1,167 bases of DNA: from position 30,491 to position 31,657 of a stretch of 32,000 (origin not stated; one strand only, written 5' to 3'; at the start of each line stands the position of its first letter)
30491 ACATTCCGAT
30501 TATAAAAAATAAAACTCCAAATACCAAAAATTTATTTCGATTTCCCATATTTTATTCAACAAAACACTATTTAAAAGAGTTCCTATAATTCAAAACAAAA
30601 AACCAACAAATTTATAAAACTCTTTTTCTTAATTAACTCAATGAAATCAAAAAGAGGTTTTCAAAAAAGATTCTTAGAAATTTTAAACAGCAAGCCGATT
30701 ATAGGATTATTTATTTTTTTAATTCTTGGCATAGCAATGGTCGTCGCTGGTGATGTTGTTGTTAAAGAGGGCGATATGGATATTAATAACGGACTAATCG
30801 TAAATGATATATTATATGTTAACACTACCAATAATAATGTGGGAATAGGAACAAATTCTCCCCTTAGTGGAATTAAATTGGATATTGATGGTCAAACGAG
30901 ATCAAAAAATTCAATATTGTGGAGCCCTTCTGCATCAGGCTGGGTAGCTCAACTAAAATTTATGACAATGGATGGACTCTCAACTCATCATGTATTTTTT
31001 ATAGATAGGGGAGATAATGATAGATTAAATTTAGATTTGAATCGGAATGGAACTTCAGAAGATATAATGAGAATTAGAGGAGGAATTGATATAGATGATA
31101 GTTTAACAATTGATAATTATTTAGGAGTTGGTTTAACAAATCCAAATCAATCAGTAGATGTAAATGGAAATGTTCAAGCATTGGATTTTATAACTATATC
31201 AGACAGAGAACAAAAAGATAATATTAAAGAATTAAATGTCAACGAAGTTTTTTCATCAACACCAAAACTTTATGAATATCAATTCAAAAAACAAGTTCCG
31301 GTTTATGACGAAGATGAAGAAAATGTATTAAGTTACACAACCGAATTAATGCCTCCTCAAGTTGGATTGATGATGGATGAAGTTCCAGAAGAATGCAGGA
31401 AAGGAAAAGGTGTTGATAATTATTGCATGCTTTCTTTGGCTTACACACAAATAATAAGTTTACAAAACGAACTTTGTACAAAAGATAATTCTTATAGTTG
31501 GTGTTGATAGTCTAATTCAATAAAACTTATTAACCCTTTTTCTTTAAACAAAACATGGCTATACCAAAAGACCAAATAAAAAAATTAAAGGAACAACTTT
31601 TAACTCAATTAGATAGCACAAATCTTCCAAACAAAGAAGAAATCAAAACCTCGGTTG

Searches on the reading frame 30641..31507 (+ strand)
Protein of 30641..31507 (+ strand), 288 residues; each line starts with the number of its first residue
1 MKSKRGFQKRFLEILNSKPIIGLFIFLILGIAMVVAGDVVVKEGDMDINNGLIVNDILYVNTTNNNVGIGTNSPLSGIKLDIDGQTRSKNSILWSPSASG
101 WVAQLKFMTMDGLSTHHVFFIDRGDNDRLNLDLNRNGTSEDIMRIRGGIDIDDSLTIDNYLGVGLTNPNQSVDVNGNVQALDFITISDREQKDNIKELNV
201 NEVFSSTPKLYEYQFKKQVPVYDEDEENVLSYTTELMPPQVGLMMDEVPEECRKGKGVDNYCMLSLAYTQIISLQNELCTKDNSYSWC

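Call 6: search_protein_families(library=pfam, proteins=[window:30641-31507:+], max_evalue=0.1)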
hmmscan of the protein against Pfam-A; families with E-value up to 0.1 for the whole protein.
window:30641-31507:+ (288 aa): 0 families

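Call 7: search_protein_families(library=ncbifam, proteins=[window:30641-31507:+], max_evalue=0.1)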
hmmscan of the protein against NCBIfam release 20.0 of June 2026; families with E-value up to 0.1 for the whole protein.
window:30641-31507:+ (288 aa): 0 families

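Call 61: search_protein_families(library=phrogs, proteins=[window:30641-31507:+], max_evalue=0.01)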
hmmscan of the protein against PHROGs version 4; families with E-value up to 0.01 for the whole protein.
window:30641-31507:+ (288 aa): 3 families
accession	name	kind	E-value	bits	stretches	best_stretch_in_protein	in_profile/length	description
phrog_5555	-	tail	4.2e-07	29.7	1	128-270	604-755/788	tail protein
phrog_17524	-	tail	0.00022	22.1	1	176-271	114-205/246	tail protein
phrog_37350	-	unknown function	0.00091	18.7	1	136-188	754-806/846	-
